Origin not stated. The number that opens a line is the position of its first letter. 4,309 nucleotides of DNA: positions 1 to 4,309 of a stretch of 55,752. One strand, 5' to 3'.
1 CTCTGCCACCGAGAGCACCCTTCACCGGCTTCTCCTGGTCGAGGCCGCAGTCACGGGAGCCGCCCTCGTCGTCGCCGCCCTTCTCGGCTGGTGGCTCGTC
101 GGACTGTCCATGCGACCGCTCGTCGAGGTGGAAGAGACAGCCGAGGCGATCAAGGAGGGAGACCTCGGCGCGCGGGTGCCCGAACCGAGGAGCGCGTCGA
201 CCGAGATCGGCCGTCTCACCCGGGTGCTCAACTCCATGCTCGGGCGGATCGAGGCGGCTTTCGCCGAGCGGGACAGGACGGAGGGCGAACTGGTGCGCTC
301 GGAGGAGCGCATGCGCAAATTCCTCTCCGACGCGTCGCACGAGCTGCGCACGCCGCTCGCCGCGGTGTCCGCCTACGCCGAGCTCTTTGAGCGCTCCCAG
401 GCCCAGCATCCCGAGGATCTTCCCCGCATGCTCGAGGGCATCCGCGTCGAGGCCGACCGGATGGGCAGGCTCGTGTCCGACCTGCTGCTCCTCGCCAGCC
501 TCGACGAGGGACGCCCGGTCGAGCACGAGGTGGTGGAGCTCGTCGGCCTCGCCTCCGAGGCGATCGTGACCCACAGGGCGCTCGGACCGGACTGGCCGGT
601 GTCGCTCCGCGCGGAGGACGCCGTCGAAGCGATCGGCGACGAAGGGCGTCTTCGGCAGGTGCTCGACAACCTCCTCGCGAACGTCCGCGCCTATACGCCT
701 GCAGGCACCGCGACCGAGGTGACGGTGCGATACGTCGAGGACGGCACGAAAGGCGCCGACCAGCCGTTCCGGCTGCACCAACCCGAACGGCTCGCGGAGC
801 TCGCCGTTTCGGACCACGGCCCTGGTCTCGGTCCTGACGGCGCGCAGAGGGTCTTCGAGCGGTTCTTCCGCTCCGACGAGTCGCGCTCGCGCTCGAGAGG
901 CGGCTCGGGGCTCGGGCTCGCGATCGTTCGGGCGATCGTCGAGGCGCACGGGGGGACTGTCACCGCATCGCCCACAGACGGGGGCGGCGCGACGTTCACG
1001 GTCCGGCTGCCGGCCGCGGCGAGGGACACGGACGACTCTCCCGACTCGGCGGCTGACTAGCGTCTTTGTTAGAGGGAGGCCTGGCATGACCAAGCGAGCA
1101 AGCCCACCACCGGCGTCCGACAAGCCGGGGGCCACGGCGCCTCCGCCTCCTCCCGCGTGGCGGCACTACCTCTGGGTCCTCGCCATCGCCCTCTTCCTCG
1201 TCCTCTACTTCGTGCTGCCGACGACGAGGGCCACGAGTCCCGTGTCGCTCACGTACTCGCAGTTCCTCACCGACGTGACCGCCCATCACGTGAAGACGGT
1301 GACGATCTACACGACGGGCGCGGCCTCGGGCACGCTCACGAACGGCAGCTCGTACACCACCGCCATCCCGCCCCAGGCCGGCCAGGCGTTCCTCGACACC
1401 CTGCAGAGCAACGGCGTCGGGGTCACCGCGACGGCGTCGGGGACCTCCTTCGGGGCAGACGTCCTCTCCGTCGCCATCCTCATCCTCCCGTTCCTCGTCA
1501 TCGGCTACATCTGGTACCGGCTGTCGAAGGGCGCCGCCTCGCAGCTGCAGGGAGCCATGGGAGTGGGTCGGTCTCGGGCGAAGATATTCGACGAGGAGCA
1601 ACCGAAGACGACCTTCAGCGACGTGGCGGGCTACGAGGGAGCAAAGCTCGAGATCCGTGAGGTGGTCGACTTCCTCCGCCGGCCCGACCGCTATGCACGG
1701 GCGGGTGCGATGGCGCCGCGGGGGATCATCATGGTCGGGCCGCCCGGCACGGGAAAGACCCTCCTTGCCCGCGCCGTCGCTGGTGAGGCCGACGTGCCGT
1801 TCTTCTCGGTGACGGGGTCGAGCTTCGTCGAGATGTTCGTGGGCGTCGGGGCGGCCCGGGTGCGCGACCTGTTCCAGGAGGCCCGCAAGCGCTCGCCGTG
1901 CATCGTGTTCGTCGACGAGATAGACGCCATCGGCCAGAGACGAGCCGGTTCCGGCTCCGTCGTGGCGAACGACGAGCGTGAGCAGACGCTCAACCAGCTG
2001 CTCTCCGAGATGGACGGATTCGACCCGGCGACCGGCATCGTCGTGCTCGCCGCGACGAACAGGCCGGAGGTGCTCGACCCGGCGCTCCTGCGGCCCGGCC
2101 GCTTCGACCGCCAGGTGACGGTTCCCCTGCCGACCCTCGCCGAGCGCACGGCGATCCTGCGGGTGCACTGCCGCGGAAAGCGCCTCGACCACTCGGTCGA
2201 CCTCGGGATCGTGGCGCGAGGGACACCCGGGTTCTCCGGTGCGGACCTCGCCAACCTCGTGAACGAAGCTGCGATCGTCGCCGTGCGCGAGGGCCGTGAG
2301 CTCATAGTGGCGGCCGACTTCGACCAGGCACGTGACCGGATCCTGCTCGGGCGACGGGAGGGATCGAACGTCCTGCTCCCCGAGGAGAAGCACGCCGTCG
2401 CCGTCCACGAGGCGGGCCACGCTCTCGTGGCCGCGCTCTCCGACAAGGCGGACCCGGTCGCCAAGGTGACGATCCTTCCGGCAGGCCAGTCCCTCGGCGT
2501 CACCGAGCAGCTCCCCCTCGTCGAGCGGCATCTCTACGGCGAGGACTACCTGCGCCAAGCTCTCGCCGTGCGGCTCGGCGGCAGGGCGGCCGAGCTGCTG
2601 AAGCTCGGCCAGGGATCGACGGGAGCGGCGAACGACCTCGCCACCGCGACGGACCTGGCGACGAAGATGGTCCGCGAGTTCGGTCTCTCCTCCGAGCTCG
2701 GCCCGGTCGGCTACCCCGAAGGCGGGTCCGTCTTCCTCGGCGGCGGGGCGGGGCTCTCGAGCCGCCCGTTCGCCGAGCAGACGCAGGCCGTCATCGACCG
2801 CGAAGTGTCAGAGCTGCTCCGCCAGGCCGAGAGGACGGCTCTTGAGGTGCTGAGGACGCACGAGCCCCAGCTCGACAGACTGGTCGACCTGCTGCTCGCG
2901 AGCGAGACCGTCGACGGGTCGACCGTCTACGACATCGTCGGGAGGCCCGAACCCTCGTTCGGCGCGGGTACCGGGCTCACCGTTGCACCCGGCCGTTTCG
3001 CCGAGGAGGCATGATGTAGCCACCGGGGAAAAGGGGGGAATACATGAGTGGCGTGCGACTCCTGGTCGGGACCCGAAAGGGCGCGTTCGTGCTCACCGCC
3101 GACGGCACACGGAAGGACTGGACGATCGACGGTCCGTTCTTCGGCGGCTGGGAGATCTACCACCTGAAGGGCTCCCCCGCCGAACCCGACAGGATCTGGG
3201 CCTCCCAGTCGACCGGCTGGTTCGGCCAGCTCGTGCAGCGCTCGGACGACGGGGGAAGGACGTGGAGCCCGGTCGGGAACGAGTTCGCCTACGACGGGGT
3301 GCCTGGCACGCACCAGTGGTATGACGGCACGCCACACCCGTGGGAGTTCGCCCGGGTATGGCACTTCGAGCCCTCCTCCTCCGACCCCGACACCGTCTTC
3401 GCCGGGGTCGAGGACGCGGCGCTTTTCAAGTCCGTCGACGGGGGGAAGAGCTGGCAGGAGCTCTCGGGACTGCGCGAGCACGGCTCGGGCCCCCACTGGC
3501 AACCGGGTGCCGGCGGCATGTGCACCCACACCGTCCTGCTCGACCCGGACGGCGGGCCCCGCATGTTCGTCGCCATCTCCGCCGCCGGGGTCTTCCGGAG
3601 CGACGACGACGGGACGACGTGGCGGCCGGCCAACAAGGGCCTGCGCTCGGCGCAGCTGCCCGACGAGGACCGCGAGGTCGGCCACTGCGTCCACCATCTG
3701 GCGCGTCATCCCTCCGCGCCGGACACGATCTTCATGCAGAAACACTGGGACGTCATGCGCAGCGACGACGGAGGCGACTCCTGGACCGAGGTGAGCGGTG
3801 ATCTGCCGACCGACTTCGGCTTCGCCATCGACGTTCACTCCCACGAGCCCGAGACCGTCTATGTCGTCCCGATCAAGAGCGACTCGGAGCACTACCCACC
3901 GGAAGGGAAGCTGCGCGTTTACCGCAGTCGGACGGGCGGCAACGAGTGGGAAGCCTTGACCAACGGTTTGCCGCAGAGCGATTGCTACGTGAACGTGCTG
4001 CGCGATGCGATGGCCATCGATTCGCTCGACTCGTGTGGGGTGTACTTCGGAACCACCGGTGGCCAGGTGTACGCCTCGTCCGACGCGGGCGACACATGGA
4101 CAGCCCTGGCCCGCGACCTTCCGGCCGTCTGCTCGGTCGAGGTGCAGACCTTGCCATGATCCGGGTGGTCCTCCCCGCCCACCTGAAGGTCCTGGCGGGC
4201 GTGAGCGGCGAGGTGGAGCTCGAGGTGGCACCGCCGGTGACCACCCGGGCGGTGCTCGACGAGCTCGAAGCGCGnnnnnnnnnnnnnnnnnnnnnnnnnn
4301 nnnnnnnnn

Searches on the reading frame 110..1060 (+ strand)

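Call 8: search_protein_families(library=pfam, proteins=[window:110-1060:+])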
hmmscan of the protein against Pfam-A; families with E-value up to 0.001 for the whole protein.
window:110-1060:+ (316 aa): 3 families
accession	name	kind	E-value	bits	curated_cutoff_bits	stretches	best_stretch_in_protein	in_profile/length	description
PF02518.31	HATPase_c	-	5.1e-26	91.7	26.4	1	176-303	1-110/111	Histidine kinase-, DNA gyrase B-, and HSP90-like ATPase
PF00512.31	HisKA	-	6.7e-20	71.4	26.9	1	68-134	2-66/66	His Kinase A (phospho-acceptor) domain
PF00672.30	HAMP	-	3.4e-08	34.1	25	1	1-48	7-52/53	HAMP domain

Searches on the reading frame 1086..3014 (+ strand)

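Call 8: search_protein_families(library=pfam, proteins=[window:1086-3014:+])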
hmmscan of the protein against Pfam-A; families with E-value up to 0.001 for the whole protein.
window:1086-3014:+ (642 aa): 10 families
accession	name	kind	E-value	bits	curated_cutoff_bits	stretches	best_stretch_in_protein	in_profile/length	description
PF01434.24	Peptidase_M41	-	2e-52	178.3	29.9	1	430-616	3-190/191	Peptidase family M41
PF00004.35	AAA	-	4.7e-44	150.5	21.2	1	214-348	1-131/131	ATPase family associated with various cellular activities (AAA)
PF17862.7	AAA_lid_3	-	8e-14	51.3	27.2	1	370-413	1-44/45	AAA+ lid domain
PF06480.20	FtsH_ext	-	2.3e-10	41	25.5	1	29-115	3-100/103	FtsH Extracellular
PF07728.20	AAA_5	-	2.2e-06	28.2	22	1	214-336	2-137/139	AAA domain (dynein-related subfamily)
PF06068.19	TIP49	-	6.3e-05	22.7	23.8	1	205-247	44-88/347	TIP49 P-loop domain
PF13207.12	AAA_17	-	0.00017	22.3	27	1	217-322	1-109/136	AAA domain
PF13191.12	AAA_16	-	0.00022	22.2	32.6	0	204-235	17-48/167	AAA ATPase domain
PF05496.18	RuvB_N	-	0.00022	21.5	27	0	210-253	32-74/159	Holliday junction DNA helicase RuvB P-loop domain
PF13401.12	AAA_22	-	0.00074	20.3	27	0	214-245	8-42/130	AAA domain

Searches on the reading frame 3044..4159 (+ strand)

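Call 8: search_protein_families(library=pfam, proteins=[window:3044-4159:+])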
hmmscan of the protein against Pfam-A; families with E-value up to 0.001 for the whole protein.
window:3044-4159:+ (371 aa): 4 families
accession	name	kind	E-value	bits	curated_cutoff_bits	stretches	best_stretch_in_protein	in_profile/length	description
PF15902.12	Sortilin-Vps10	-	6.6e-13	48.7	33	1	183-307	3-114/446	Sortilin, neurotensin receptor 3,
PF02012.26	BNR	-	1.4e-10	40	27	0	65-76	1-12/12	BNR/Asp-box repeat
PF13088.12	BNR_2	-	3.7e-05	23.7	31.4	0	128-305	85-251/277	BNR repeat-like domain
PF14870.12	PSII_BNR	-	5.7e-05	23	27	0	237-358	40-143/303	Photosynthesis system II assembly factor YCF48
